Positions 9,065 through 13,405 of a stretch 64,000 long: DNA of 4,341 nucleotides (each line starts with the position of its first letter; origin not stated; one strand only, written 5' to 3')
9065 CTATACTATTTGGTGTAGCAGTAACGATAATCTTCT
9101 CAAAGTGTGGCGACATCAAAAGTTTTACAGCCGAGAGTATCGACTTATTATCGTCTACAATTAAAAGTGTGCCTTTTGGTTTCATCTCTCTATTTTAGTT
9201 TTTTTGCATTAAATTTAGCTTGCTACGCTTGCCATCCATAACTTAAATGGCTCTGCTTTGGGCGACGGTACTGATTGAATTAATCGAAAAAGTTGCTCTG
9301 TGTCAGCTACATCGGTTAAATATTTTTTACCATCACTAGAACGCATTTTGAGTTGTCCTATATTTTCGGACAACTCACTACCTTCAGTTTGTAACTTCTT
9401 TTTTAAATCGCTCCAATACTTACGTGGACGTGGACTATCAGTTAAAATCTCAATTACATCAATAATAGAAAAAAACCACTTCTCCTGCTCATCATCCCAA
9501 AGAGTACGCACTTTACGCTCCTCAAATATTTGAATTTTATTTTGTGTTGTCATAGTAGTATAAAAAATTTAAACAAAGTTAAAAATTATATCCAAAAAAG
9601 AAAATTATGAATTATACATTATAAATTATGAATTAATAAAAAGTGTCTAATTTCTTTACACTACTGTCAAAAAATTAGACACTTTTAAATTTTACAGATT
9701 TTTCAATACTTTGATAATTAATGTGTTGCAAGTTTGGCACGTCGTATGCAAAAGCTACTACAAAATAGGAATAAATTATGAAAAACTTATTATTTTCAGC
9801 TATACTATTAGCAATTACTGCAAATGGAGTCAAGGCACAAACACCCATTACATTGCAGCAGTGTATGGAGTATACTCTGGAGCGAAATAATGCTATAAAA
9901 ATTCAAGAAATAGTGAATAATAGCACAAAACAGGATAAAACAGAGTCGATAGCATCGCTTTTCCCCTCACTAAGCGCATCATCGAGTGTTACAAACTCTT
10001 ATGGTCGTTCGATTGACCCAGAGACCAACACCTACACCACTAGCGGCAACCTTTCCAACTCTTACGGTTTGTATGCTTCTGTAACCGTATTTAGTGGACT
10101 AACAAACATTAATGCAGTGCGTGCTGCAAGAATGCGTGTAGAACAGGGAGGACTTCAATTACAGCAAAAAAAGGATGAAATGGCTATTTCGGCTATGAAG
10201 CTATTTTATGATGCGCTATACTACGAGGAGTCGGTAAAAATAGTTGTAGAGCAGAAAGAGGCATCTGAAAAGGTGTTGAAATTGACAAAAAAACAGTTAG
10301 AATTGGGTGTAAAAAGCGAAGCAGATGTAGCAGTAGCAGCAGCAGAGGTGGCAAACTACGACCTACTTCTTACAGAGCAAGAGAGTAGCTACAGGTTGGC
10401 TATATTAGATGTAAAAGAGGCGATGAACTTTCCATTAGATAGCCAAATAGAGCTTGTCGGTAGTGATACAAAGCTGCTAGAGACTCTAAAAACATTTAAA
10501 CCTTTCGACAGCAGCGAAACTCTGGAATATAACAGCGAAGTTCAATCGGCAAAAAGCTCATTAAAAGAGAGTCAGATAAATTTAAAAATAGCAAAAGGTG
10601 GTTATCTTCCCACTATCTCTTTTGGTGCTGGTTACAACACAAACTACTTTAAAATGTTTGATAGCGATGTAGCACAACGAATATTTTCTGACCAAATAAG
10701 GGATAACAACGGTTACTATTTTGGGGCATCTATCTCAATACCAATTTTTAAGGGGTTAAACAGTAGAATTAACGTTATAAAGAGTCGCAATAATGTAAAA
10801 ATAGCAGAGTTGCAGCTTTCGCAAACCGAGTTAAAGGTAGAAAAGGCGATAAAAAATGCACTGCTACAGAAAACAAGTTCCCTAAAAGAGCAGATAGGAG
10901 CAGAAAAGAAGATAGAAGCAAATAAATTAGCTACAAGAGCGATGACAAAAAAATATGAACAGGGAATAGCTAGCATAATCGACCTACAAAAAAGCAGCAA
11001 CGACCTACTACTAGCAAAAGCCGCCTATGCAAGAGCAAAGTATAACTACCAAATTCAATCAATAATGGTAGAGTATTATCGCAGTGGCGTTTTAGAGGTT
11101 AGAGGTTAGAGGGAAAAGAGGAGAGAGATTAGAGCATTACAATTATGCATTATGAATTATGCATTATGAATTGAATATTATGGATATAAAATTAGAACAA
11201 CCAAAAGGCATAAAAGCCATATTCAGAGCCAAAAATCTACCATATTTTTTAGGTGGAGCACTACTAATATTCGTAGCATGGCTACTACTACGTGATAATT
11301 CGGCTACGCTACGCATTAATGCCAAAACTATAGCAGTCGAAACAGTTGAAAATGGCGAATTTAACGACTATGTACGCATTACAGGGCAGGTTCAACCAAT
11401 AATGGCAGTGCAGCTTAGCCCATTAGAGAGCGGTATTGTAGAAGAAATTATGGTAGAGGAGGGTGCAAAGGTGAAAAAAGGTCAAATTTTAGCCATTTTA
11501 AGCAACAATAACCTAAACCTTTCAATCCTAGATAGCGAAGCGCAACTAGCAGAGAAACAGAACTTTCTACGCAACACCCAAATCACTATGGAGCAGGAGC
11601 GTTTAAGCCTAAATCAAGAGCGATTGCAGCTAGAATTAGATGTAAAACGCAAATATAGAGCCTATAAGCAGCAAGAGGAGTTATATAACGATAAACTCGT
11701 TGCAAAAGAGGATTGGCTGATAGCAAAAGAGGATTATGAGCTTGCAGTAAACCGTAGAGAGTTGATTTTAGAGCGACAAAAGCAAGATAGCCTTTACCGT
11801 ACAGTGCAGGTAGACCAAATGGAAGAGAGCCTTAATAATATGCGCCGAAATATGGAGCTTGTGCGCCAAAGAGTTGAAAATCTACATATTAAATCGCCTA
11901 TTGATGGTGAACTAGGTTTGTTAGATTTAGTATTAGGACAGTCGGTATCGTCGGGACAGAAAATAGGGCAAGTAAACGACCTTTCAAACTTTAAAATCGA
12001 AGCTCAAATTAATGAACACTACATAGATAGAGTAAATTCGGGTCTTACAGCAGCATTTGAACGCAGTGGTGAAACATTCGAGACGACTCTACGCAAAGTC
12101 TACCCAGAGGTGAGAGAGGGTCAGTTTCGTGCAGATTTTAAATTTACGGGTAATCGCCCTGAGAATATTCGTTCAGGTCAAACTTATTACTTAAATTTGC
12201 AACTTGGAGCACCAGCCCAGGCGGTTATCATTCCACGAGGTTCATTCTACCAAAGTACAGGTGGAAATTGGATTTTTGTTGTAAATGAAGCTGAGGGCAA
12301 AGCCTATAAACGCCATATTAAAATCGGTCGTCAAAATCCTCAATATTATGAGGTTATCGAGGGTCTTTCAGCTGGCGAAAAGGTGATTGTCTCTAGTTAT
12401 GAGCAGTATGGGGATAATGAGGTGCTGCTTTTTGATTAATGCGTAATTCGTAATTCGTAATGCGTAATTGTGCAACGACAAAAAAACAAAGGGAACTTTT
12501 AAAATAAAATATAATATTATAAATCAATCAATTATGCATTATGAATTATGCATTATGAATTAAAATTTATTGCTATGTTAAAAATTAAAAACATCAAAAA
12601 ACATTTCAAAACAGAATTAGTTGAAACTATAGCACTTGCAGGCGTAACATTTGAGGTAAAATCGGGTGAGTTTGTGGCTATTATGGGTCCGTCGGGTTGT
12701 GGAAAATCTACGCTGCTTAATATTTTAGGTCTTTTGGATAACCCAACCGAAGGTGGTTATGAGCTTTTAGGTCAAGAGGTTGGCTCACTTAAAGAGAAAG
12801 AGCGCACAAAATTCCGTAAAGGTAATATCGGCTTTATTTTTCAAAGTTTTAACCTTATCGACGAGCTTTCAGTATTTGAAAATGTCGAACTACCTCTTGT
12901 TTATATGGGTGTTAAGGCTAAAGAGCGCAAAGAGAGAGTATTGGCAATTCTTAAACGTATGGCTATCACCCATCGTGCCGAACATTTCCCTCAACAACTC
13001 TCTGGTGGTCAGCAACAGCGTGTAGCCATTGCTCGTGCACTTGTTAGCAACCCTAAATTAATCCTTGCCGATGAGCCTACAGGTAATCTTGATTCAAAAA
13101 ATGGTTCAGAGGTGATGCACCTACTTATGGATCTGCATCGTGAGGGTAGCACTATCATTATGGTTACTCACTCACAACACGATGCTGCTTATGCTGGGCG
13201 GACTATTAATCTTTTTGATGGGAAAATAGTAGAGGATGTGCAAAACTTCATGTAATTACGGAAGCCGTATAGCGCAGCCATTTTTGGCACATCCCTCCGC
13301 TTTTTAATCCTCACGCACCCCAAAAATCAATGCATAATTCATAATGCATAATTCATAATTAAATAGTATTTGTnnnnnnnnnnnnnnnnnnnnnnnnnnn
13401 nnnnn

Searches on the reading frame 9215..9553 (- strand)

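Call 9: search_protein_families(library=pfam, proteins=[window:9215-9553:-], max_evalue=0.01)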
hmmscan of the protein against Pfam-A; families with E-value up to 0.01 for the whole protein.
window:9215-9553:- (112 aa): 2 families
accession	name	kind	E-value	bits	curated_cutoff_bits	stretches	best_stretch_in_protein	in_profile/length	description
PF02498.22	Bro-N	-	7.9e-12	46.1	25.6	1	14-109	1-92/96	BRO family, N-terminal domain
PF16242.11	Pyrid_ox_like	-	0.00062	19.7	28.8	1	3-78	51-125/149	Pyridoxamine 5'-phosphate oxidase like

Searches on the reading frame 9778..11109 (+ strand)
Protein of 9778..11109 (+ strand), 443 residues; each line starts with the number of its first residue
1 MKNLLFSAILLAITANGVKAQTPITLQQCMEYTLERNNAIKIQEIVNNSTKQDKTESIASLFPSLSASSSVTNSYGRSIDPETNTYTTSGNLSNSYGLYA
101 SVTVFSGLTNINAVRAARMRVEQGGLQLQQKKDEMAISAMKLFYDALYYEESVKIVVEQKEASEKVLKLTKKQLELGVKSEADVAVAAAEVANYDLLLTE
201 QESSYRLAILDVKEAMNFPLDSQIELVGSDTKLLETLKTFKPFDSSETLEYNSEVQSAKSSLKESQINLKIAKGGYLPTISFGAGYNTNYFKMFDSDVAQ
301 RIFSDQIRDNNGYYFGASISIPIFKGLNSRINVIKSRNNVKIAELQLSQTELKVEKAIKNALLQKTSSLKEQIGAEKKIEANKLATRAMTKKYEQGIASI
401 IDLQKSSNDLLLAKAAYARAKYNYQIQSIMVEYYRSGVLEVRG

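Call 6: search_protein_families(library=pfam, proteins=[window:9778-11109:+])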
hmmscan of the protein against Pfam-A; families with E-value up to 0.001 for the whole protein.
window:9778-11109:+ (443 aa): 1 family
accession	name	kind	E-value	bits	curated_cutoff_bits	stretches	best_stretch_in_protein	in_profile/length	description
PF02321.23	OEP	-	4e-48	164.2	22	2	248-433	8-184/187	Outer membrane efflux protein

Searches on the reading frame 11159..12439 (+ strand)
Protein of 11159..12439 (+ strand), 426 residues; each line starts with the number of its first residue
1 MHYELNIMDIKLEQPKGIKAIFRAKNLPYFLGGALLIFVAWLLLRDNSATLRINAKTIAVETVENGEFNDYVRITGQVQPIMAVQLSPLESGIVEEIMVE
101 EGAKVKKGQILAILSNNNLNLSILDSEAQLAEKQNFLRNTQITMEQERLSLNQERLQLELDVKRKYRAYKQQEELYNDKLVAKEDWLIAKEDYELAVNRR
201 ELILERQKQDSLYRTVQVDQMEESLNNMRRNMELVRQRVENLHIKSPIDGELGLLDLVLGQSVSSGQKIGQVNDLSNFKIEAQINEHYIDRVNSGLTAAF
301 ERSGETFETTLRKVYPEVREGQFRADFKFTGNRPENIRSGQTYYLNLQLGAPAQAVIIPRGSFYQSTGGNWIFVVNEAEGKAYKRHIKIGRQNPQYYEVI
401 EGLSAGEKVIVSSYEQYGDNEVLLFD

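Call 6: search_protein_families(library=pfam, proteins=[window:11159-12439:+])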
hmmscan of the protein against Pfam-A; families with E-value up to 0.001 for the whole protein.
window:11159-12439:+ (426 aa): 4 families
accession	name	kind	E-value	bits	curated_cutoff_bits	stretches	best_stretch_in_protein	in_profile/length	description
PF16576.10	HlyD_D23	-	7.4e-13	48.7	30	1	87-319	23-189/214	Barrel-sandwich domain of CusB or HlyD membrane-fusion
PF13437.12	HlyD_3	-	1.2e-12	48.9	22.2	1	244-340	2-106/106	HlyD family secretion protein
PF13533.13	Biotin_lipoyl_2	-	7.6e-07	29.3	29.8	1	85-114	2-31/32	Biotin-lipoyl like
PF00364.28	Biotin_lipoyl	-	0.00013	22.2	22.1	0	84-114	43-73/73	Biotin-requiring enzyme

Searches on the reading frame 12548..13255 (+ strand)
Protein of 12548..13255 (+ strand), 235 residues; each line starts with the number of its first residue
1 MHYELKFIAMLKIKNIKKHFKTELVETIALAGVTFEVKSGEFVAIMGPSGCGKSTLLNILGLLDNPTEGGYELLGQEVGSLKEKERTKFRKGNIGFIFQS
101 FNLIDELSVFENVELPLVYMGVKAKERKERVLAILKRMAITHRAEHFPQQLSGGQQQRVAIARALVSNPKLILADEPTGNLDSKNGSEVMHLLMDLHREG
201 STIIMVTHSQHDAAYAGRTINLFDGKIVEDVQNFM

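Call 6: search_protein_families(library=pfam, proteins=[window:12548-13255:+])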
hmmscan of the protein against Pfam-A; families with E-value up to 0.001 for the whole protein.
window:12548-13255:+ (235 aa): 6 families
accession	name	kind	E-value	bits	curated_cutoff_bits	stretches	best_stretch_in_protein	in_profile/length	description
PF00005.33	ABC_tran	-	1.6e-36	126.4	25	1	31-178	2-136/137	ABC transporter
PF13304.12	AAA_21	-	1e-08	36.1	27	0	149-209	236-299/304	AAA domain, putative AbiEii toxin, Type IV TA system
PF02463.25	SMC_N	-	1.5e-06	28.3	40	1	40-222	24-211/220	RecF/RecN/SMC N terminal domain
PF13476.12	AAA_23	-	0.00022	22.4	27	1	11-61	2-40/201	AAA domain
PF03193.22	RsgA_GTPase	-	0.0006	20.1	30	0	35-60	102-126/174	RsgA GTPase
PF13555.12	AAA_29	-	0.00072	19.7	27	0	31-57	13-39/61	P-loop containing region of AAA domain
